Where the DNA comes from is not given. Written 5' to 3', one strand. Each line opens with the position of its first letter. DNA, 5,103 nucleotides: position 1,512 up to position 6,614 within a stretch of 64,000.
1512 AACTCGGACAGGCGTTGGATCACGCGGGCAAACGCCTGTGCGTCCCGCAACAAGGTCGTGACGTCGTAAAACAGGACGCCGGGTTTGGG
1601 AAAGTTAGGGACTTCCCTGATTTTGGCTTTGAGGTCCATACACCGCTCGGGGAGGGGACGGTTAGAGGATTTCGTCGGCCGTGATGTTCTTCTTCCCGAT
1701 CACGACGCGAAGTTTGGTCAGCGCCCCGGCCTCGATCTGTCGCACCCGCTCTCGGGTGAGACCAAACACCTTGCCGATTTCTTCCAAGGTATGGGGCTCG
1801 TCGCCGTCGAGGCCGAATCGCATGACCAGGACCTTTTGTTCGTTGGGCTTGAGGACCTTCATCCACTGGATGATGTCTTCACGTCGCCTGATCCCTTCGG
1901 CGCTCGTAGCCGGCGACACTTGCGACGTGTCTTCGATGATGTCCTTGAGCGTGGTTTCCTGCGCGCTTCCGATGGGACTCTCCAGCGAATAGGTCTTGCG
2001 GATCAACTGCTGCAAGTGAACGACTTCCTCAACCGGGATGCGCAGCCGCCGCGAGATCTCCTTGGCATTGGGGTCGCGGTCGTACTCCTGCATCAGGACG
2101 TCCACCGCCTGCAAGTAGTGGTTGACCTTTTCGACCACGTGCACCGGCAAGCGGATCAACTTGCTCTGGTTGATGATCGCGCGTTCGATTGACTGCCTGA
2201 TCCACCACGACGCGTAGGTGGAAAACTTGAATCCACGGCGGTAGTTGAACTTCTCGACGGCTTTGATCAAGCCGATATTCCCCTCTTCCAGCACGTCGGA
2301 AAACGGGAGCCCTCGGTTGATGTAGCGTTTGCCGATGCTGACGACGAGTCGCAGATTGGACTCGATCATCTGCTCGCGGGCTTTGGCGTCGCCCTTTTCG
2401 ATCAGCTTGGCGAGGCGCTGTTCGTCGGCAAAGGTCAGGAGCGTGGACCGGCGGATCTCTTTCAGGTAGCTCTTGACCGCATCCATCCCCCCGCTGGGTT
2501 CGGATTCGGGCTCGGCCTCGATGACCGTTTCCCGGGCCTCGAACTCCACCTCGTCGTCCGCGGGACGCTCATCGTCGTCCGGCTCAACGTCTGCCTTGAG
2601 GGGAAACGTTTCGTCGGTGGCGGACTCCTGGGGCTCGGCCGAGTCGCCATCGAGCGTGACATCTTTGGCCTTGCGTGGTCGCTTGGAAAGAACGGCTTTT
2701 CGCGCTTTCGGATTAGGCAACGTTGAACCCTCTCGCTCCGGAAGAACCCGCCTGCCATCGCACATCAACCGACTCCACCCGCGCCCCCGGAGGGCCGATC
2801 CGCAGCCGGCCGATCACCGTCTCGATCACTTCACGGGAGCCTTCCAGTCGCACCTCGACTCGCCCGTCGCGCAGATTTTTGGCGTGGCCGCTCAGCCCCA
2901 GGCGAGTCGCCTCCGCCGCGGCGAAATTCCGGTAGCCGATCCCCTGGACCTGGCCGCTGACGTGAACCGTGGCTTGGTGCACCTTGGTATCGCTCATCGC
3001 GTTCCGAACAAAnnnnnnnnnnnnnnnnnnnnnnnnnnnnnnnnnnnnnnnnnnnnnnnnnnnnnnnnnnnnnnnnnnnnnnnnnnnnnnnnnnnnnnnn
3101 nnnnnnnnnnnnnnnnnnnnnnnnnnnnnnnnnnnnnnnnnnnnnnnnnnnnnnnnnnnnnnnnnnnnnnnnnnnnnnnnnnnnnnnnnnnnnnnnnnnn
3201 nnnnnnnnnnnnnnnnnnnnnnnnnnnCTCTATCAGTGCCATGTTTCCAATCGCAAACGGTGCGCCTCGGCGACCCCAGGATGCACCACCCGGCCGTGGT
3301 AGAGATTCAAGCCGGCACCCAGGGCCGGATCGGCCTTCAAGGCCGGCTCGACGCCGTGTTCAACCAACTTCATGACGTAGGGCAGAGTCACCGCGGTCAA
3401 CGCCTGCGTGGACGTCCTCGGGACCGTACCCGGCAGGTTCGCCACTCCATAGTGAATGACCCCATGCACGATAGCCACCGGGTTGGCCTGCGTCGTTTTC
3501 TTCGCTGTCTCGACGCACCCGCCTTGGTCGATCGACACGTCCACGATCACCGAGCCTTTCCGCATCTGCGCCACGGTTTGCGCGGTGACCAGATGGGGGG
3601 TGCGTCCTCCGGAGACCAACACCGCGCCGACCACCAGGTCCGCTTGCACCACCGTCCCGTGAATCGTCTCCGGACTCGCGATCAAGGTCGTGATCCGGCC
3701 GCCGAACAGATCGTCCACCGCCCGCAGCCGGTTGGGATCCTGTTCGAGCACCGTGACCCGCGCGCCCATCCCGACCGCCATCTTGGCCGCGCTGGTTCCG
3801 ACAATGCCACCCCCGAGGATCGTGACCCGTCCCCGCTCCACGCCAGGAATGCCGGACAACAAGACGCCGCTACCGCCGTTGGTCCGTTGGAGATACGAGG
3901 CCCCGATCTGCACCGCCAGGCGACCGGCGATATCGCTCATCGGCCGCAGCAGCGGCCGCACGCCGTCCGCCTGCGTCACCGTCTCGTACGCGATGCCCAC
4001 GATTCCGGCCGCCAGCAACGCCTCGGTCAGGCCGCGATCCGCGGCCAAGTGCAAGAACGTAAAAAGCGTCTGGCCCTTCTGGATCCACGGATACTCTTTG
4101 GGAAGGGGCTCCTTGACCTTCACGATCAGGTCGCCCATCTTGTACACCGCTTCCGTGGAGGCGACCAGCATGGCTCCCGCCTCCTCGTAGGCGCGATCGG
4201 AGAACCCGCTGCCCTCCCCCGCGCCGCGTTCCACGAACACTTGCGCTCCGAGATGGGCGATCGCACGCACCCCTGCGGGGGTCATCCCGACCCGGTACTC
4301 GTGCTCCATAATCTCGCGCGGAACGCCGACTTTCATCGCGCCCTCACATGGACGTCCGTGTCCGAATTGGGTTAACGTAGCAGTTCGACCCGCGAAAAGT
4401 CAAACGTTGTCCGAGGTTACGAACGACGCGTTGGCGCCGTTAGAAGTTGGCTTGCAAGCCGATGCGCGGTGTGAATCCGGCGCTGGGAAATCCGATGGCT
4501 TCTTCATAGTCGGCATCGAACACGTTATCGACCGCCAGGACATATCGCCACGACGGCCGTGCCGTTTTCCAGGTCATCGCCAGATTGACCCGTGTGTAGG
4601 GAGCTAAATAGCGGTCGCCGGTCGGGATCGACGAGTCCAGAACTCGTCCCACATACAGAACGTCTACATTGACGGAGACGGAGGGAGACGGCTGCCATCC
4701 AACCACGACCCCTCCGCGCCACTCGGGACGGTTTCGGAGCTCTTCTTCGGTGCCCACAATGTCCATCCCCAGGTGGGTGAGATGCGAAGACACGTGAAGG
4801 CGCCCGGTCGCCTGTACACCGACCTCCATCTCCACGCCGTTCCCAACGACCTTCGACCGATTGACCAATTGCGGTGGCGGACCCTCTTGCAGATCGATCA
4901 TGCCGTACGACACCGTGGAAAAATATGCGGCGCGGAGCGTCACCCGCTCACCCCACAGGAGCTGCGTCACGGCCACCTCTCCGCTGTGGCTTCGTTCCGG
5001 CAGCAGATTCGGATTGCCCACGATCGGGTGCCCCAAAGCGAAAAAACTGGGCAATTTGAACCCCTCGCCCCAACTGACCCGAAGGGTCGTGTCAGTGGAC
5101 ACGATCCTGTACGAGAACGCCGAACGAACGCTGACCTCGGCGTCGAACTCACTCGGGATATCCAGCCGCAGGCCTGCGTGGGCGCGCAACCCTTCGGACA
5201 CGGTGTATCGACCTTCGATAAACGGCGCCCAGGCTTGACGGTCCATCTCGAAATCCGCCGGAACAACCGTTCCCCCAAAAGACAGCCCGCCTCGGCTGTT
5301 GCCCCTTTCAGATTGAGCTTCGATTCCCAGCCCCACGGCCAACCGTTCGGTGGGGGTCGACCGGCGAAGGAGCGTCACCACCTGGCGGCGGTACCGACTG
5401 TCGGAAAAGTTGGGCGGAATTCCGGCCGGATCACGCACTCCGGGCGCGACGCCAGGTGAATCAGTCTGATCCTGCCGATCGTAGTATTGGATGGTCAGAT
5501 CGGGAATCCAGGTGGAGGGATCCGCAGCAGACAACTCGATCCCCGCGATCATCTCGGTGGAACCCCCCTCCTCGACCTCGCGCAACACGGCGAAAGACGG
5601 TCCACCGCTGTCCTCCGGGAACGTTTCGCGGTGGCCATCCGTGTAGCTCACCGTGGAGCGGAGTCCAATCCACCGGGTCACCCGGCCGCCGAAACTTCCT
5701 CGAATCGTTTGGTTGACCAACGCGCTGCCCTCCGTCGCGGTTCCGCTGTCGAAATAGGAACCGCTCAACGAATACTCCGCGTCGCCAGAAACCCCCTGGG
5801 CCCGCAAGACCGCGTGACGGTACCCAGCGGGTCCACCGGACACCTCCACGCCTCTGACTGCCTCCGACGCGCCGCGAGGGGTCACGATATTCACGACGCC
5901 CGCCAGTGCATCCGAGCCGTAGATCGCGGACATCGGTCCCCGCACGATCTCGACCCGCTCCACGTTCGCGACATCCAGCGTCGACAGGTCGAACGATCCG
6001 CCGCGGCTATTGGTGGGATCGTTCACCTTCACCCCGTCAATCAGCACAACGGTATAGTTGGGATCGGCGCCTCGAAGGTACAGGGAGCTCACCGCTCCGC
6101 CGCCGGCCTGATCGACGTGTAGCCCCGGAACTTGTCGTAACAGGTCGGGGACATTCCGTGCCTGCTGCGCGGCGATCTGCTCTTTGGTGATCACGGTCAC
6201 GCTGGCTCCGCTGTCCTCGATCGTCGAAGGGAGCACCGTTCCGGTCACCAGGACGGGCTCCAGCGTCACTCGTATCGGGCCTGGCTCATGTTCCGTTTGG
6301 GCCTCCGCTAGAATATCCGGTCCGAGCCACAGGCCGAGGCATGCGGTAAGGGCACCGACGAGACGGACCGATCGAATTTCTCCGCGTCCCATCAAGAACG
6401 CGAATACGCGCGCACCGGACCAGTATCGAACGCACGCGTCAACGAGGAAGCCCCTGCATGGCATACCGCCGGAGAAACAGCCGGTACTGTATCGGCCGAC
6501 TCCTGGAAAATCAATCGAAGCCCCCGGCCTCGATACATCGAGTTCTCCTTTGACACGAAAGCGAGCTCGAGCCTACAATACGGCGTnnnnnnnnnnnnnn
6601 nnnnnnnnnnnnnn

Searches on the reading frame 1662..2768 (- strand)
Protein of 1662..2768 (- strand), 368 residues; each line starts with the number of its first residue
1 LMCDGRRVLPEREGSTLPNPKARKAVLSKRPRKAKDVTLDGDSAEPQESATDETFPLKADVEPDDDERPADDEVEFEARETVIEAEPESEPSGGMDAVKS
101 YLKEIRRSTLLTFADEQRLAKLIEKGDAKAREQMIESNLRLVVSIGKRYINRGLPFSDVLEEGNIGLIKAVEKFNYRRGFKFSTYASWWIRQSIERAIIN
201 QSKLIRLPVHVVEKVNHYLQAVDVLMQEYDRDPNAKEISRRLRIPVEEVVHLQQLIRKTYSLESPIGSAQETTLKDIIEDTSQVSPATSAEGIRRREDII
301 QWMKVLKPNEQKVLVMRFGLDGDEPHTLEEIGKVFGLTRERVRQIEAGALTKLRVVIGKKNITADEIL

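Call 7: search_protein_families(library=pfam, proteins=[window:1662-2768:-], max_evalue=0.001)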
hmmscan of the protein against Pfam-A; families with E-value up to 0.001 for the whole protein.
window:1662-2768:- (368 aa): 4 families
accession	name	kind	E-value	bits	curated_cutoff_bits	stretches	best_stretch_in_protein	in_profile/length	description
PF04545.22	Sigma70_r4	-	1.6e-20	72.7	24.1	1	302-354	1-49/50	Sigma-70, region 4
PF04542.20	Sigma70_r2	-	4.1e-18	65.4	24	1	134-198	1-65/71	Sigma-70 region 2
PF04539.22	Sigma70_r3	-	9.8e-18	64.5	25.3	1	213-288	1-76/78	Sigma-70 region 3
PF00140.25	Sigma70_r1_2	-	2.3e-11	43.9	22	1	96-127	1-32/34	Sigma-70 factor, region 1.2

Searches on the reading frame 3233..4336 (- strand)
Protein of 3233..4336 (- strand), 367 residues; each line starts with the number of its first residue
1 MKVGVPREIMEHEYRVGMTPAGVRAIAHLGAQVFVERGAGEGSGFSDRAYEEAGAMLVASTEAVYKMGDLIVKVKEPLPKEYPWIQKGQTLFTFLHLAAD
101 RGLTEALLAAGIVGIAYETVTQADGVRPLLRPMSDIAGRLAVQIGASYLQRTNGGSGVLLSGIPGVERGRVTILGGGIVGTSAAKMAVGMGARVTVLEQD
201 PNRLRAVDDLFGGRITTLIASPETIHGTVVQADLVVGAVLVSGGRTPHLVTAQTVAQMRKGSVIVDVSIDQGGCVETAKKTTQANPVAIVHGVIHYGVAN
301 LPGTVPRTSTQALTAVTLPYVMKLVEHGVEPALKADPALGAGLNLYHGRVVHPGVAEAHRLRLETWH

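Call 8: search_protein_families(library=pfam, proteins=[window:3233-4336:-], max_evalue=0.001)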
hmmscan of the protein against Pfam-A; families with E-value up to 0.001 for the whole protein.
window:3233-4336:- (367 aa): 6 families
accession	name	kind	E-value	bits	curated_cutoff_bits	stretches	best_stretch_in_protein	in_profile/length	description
PF01262.27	AlaDh_PNT_C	-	2.2e-78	263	23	1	141-352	1-213/214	Alanine dehydrogenase/PNT, C-terminal domain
PF05222.21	AlaDh_PNT_N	-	2.6e-45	154.4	30.4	1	4-137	1-136/136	Alanine dehydrogenase/PNT, N-terminal domain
PF02826.25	2-Hacid_dh_C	-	2.9e-06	27.2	25.1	1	166-268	34-127/178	D-isomer specific 2-hydroxyacid dehydrogenase, NAD binding domain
PF00070.33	Pyr_redox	-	6.9e-05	23.7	22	1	170-217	1-48/82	Pyridine nucleotide-disulphide oxidoreductase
PF07992.20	Pyr_redox_2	-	0.0001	22.3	26.1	1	161-214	142-188/291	Pyridine nucleotide-disulphide oxidoreductase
PF01266.30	DAO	-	0.00012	22.2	27.9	1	170-200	1-31/353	FAD dependent oxidoreductase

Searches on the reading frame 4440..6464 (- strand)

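Call 4: search_protein_families(library=pfam, proteins=[window:4440-6464:-], max_evalue=0.01)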
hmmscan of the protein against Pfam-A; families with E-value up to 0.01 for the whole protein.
window:4440-6464:- (674 aa): 2 families
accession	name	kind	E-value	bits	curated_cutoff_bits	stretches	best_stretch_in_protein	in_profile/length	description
PF07715.20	Plug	-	1.3e-31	109.7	23.9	1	82-190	2-107/107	TonB-dependent Receptor Plug Domain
PF00593.30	TonB_dep_Rec_b-barrel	-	1.2e-29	104.9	27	1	270-648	29-436/436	TonB dependent receptor-like, beta-barrel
